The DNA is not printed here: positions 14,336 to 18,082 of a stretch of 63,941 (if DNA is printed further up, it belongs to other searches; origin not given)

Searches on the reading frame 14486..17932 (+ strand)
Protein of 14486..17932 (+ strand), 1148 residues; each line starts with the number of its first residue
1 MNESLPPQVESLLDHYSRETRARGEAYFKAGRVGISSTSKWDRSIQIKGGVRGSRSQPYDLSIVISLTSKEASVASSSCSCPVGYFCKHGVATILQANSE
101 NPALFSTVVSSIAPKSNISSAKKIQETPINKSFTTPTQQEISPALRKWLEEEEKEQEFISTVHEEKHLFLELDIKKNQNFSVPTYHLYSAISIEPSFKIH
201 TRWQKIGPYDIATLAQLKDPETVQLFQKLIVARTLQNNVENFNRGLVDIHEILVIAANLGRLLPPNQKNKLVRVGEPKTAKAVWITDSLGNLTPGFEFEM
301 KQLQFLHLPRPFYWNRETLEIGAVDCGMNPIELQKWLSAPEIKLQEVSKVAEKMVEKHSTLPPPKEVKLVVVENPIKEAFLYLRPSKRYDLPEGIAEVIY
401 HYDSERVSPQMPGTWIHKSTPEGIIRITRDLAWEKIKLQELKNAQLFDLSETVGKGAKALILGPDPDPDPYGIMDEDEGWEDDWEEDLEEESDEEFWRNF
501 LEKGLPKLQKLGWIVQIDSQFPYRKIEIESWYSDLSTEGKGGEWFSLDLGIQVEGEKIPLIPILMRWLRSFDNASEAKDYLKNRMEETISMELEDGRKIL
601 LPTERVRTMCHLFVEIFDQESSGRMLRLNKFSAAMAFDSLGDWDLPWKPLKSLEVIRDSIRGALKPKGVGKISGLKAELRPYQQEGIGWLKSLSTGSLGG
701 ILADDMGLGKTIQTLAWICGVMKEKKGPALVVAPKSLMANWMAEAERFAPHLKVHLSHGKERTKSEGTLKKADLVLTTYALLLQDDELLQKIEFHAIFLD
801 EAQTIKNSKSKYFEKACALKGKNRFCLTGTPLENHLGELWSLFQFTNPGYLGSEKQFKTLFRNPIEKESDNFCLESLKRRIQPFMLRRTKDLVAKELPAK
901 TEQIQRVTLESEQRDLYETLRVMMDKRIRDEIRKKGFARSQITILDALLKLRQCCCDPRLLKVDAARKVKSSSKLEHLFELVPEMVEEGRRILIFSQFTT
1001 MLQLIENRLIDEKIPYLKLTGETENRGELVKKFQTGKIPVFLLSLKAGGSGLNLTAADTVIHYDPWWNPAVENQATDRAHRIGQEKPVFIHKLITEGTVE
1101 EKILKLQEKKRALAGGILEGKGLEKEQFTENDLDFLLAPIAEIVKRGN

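Call 7: search_protein_families(library=pfam, proteins=[window:14486-17932:+], max_evalue=0.01)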
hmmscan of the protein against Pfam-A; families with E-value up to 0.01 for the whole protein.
window:14486-17932:+ (1148 aa): 5 families
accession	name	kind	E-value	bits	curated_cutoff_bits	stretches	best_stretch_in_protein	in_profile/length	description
PF00176.29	SNF2-rel_dom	-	3.2e-78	263.2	24.9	1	682-960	1-290/290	SNF2-related domain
PF00271.37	Helicase_C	-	4.6e-24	85.2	23.5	1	974-1083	2-110/110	Helicase conserved C-terminal domain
PF04851.21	ResIII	-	7.2e-09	36.2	22.5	1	677-831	2-162/164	Type III restriction enzyme, res subunit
PF04434.22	SWIM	-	0.00026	20.9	19.6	1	73-97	9-37/38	SWIM zinc finger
PF00580.27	UvrD-helicase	-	0.0013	18.9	23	0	758-819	175-238/271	UvrD/REP helicase N-terminal domain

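Call 8: search_protein_families(library=padloc, proteins=[window:14486-17932:+], max_evalue=0.01)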
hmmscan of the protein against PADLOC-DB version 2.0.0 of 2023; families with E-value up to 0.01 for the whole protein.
window:14486-17932:+ (1148 aa): 42 families (the best 25 are shown)
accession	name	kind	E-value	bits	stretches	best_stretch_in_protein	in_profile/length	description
PDLC02842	DpdE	-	7.5e-208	690.9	2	439-1141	456-1175/1176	DpdE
PDLC00633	ZorD1|ZorD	-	6.4e-125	416.3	1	673-1117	438-884/908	"SWI2/SNF2 helicase, Mrr-like nuclease"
PDLC02850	DpdE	-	2.3e-122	408.1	1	661-1138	790-1261/1282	DpdE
PDLC02851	DpdE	-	6.8e-120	399.6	2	672-1126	591-1043/1055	DpdE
PDLC02849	DpdE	-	8.9e-120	399.3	1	673-1118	395-833/857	DpdE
PDLC02845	DpdE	-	1.4e-115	385.5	1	675-1121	840-1276/1293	DpdE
PDLC00629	ZorD1|ZorD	-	3.6e-95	317.8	1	674-1123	478-960/1012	"SWI2/SNF2 helicase, Mrr-like nuclease"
PDLC00632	ZorD1|ZorD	-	4.6e-93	310.9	2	765-1129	709-1092/1101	"SWI2/SNF2 helicase, Mrr-like nuclease"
PDLC00631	ZorD1|ZorD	-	7.4e-89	296.8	1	678-1114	441-906/1071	"SWI2/SNF2 helicase, Mrr-like nuclease"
PDLC00634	ZorD1|ZorD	-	7.9e-86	286.8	1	673-1120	489-971/1208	"SWI2/SNF2 helicase, Mrr-like nuclease"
PDLC02848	DpdE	-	3.7e-74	248.2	1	661-1006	342-680/856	DpdE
PDLC00628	ZorD1|ZorD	-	5.7e-65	217.7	1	672-1096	506-945/1171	"SWI2/SNF2 helicase, Mrr-like nuclease"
PDLC00627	ZorD1|ZorD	-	1.8e-58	196.3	2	771-1092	606-959/1006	"SWI2/SNF2 helicase, Mrr-like nuclease"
PDLC02854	DpdE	-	8.6e-56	187.4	2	767-1118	697-1062/1083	DpdE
PDLC02852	DpdE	-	8e-40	134.6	2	967-1106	705-845/905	DpdE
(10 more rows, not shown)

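Call 9: search_protein_families(library=ncbifam, proteins=[window:14486-17932:+], max_evalue=0.1)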
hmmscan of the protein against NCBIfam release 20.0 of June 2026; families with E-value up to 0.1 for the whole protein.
window:14486-17932:+ (1148 aa): 14 families
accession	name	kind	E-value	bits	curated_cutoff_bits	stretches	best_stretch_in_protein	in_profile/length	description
NF058637.1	helic_SCO1167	equivalog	7.5e-139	464.4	1200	1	645-1121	436-913/932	SCO1167/SCO6262 family helicase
NF053675.1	pilus_reg_Snf2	equivalog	1.9e-127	426.8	1100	1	675-1122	581-1012/1029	pilus expression-regulating Snf2 family helicase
NF041790.1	anti-phage_ZorD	equivalog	2.6e-74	250.8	1500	2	767-1091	699-1033/1035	type I Zorya anti-phage system protein ZorD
NF038318.1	DISARM_DrmD_b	equivalog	4e-26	91.4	950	2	679-923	30-277/868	DISARM system SNF2-like helicase DrmD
NF038317.1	DISARM_DrmD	equivalog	3e-14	52.3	610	2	867-1104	377-636/1021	DISARM system SNF2-like helicase DrmD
NF042964.1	phospholipD_antiphage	equivalog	6.9e-14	51.1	1100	2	1022-1105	730-813/895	phospholipase D-like domain-containing anti-phage protein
NF041062.1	DpdE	equivalog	7.3e-12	44.1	500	2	701-906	174-370/1048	protein DpdE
NF058636.1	helic_sll1366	equivalog_domain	3.7e-11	42.4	550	1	665-710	544-589/589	sll1366 family intein-prone helicase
NF003426.0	PRK04914.1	equivalog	6e-09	34.7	576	1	701-810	174-290/959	RNA polymerase-associated protein RapA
NF010337.0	PRK13766.1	equivalog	4.3e-08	31.7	610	1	966-1110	341-493/781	Hef nuclease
NF008169.0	PRK10917.2-3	equivalog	1.2e-05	24.1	555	1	703-788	256-337/610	ATP-dependent DNA helicase RecG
NF045503.1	repair_heli_XPB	equivalog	0.00012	20.8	610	1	967-1065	394-490/548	DNA repair helicase XPB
TIGR04095.1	dnd_restrict_1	equivalog_domain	0.00013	21.2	600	1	677-752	7-81/451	DNA phosphorothioation system restriction enzyme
NF005981.0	PRK08074.1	equivalog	0.037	12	789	1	769-820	429-482/931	ATP-dependent DNA helicase DinG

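Call 13: find_homologous_proteins(query=window:14486-17932:+, max_evalue=1e-50)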
Query window:14486-17932:+ (1148 aa): 23 proteins with E <= 1e-50 among 8000 candidates.
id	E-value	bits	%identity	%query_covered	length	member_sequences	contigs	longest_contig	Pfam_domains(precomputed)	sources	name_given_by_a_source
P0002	0.0e+0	2615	100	100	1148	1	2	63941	PF00176.30,PF00271.38,PF04851.22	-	-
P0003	0.0e+0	2384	91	100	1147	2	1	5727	PF00176.30,PF00271.38,PF04851.22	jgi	-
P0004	7.1e-183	628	35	98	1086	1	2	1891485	PF00270.36,PF00176.30,PF00271.38,PF04851.22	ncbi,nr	ncbi:MAG: DEAD/DEAH box helicase [Burkholderiales bacterium]|nr:DEAD/DEAH box helicase [Nitrosomonas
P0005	2.7e-171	590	44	55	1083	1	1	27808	PF00270.36,PF00176.30,PF00271.38,PF04434.23,PF04851.22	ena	-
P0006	4.2e-171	589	44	56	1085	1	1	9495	PF00270.36,PF00176.30,PF00271.38,PF04434.23,PF04851.22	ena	-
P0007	1.7e-161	557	36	75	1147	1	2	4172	PF00176.30,PF00271.38,PF04851.22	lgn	-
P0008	5.5e-160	552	38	72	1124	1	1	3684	PF00270.36,PF00176.30,PF00271.38,PF04851.22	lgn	-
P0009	1.1e-123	432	40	56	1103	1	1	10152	PF00176.30,PF00271.38,PF04434.23,PF04851.22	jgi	jgi:hypothetical protein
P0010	3.0e-117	411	46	40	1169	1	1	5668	PF00176.30,PF00271.38,PF08455.16,PF04434.23,PF04851.22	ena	-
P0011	4.7e-103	364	41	39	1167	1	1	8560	PF00270.36,PF00176.30,PF00271.38,PF04851.22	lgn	-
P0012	5.8e-103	363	43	40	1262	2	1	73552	PF00270.36,PF00176.30,PF00271.38,PF04851.22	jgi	jgi:SNF2 family DNA or RNA helicase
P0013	2.3e-96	341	35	52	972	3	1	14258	PF00270.36,PF00176.30,PF11496.15,PF00271.38,PF04851.22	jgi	-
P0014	1.9e-95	338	41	40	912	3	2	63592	PF00176.30,PF00271.38,PF04434.23,PF04851.22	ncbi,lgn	-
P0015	6.6e-94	333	41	39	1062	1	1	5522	PF00270.36,PF00176.30,PF00271.38,PF08455.16,PF04851.22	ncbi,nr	ncbi:MAG: DEAD/DEAH box helicase [Firmicutes bacterium]|nr:DEAD/DEAH box helicase [Bacillota bacteri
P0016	6.2e-93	330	40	40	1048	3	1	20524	PF00176.30,PF00271.38,PF04851.22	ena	-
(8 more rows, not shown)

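Call 14: find_encoding_contigs(protein=P0003, flank=10000, max_places=3)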
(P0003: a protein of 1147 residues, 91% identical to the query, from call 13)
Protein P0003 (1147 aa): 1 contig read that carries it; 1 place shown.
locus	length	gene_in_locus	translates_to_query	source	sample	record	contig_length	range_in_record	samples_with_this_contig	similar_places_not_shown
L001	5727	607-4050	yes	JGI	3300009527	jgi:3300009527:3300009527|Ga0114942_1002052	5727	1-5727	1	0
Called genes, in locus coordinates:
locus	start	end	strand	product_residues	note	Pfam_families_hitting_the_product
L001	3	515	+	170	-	?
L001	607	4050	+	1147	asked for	PF00176:SNF2-rel_dom, PF04851:ResIII, PF00271:Helicase_C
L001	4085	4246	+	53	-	-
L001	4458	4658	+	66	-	PF07927:HicA_toxin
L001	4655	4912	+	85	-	PF15919:HicB_lk_antitox, PF21748:UPF0150 (weak)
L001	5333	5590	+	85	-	PF09386:ParD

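Call 15: find_encoding_contigs(protein=P0004, flank=8000, max_places=3)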
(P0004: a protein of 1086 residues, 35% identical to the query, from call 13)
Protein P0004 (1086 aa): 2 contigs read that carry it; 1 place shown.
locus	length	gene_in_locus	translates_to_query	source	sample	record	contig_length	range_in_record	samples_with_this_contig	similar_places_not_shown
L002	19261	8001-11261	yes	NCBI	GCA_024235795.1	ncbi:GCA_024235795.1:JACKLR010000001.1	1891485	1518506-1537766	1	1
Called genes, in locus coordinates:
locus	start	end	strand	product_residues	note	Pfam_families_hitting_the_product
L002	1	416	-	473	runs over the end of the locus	PF07690:MFS_1, PF13000:Acatn (weak), PF07690:MFS_1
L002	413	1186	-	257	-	PF03372:Exo_endo_phos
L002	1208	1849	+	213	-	PF00156:Pribosyltran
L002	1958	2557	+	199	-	-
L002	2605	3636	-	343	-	PF24827:AstE_AspA_cat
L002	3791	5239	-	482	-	PF04107:GCS2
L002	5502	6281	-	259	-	PF21033:RMD1-3, PF14559:TPR_19 (faint), PF16811:TAtT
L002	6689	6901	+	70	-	-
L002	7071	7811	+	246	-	PF12570:DUF3750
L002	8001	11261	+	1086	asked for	PF00176:SNF2-rel_dom, PF00270:DEAD (weak), PF04851:ResIII, PF00271:Helicase_C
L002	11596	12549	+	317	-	PF03150:CCP_MauG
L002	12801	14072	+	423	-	-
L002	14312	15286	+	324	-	PF01548:DEDD_Tnp_IS110, PF02371:Transposase_20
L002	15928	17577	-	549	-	PF01627:Hpt, PF22335:Cas10-Cmr2_palm2 (faint), PF00072:Response_reg, PF06490:FleQ (faint), PF00072:Response_reg, PF00990:GGDEF, PF24898:GGDEF_GdpP (faint)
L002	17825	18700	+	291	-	PF02129:Peptidase_S15 (faint), PF01738:DLH (faint), PF12697:Abhydrolase_6, PF00561:Abhydrolase_1, PF12146:Hydrolase_4 (weak), PF00326:Peptidase_S9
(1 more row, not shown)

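Call 19: search_protein_families(library=pfam, proteins=[L001:3-515:+, L001:4085-4246:+], max_evalue=0.1)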
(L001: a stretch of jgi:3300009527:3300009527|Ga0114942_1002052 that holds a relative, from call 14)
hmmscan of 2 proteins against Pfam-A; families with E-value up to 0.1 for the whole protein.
L001:3-515:+ (170 aa): 1 family
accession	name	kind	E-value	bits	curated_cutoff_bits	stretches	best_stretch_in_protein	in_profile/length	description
PF13707.11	RloB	-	1.9e-23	84.1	31.5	1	13-167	40-195/195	RloB-like protein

L001:4085-4246:+ (53 aa): 0 families

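Call 47: find_related_loci(query=window:14486-17932:+, collection=metagenome_contigs, flank=10000)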
Query window:14486-17932:+ (1148 aa) in metagenome_contigs; peptide patterns used: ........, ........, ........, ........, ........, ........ (x = any residue, [..] = any of these).
600 stretches matched a pattern (row limit reached: there are more); 516 encode a relative of the query (tblastn E <= 1e-3); the best 80 are kept; 80 distinct loci.
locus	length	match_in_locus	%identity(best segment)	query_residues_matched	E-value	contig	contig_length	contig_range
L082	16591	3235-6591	37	7-1140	0e+0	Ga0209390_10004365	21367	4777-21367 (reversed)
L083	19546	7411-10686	37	16-1140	0e+0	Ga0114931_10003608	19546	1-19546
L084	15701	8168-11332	37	46-1140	0e+0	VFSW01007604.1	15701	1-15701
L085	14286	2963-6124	37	46-1142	0e+0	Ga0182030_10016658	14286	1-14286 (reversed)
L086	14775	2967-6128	37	46-1142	0e+0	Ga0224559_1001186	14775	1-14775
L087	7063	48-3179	37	46-1140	0e+0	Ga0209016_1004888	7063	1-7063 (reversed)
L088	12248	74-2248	46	395-1141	0e+0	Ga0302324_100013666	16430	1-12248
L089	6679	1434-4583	36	51-1146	0e+0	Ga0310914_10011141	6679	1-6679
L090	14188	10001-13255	50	23-1140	0e+0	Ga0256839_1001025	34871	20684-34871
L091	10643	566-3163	40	274-1147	0e+0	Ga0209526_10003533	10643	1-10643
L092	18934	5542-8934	42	23-1146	0e+0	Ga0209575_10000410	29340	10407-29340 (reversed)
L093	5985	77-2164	46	400-1103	0e+0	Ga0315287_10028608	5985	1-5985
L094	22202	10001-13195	37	23-1122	0e+0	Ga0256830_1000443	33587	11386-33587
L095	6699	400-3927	36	11-1141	0e+0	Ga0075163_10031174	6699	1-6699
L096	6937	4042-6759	40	225-1140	0e+0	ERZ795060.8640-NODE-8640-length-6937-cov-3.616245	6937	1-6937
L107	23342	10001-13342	37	8-1148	0e+0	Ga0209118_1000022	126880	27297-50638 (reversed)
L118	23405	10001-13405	42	16-1148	0e+0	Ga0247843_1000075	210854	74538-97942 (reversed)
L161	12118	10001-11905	46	488-1119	1e-170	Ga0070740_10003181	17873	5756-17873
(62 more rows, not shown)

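Call 79: search_protein_families(library=pfam, alignment_id=A6, max_evalue=0.00001)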
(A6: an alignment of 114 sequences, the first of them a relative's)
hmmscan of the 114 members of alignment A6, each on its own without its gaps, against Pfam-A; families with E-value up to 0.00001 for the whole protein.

A. member 1, L001:63-515:+ (150 aa): 1 family
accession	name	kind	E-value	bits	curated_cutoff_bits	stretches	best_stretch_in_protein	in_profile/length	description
PF13707.11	RloB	-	9.6e-21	75.3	31.5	1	2-147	49-195/195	RloB-like protein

B. families by the number of members that match (of 114 scanned): 151 families (the first 25 are shown)
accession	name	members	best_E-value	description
PF10972.13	CsiV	6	2e-40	Peptidoglycan-binding protein, CsiV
PF22706.1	Tex_central_region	2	1.5e-70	Tex central region-like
PF16921.10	Tex_YqgF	2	6.1e-53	Tex protein YqgF-like domain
PF07690.21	MFS_1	2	4.7e-35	Major Facilitator Superfamily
PF09371.15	Tex_N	2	2.4e-29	Tex-like protein N-terminal domain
PF00210.30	Ferritin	2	3.2e-29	Ferritin-like domain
PF12836.13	HHH_3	2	6.4e-28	Helix-hairpin-helix motif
PF17674.7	HHH_9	2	1.5e-27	HHH domain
PF00575.29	S1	2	4.1e-22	S1 RNA binding domain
PF13855.12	LRR_8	2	8.2e-21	Leucine rich repeat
PF02518.31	HATPase_c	2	4e-20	Histidine kinase-, DNA gyrase B-, and HSP90-like ATPase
PF07714.23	PK_Tyr_Ser-Thr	2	1.8e-18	Protein tyrosine and serine/threonine kinase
PF12799.13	LRR_4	2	6.9e-16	Leucine Rich repeats (2 copies)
PF23598.1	LRR_14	2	1.4e-13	Leucine-rich repeat region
PF00512.31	HisKA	2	1.9e-12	His Kinase A (phospho-acceptor) domain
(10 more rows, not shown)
